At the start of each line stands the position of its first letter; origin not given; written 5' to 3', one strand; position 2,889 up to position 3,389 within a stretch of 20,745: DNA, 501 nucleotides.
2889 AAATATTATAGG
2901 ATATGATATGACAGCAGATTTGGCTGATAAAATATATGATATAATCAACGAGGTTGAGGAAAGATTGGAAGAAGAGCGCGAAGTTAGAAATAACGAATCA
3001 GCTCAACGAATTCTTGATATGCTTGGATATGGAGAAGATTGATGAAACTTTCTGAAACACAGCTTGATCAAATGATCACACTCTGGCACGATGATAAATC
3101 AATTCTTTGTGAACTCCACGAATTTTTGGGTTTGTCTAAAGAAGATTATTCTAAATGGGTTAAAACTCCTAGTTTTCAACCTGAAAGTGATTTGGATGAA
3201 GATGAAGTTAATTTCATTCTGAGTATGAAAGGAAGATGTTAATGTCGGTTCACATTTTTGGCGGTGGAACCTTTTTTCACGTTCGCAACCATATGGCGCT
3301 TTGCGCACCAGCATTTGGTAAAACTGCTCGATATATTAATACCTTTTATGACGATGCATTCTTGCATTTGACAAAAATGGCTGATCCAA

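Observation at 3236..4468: Unusual fusion: CoaB-like (DFP) ligase domain plus a class II aldolase/adducin-like metal-binding domain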

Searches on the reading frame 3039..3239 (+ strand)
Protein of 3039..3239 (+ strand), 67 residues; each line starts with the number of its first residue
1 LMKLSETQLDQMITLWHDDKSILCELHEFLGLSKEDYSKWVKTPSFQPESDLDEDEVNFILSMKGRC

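Call 14: search_protein_families(library=pfam, proteins=[window:3039-3239:+], max_evalue=0.01)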
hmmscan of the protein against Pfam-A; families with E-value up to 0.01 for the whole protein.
window:3039-3239:+ (67 aa): 0 families

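Call 70: search_protein_families(library=phrogs, proteins=[window:3039-3239:+], max_evalue=0.001)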
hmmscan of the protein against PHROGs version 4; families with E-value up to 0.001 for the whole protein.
window:3039-3239:+ (67 aa): 3 families
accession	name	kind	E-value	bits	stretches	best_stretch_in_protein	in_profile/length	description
phrog_12828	-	unknown function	5.5e-07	31.1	1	6-51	3-46/106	-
phrog_14299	-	unknown function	2.6e-06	28.3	1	7-48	30-71/110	-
phrog_12685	-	unknown function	0.00017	22.9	1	7-49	41-84/98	-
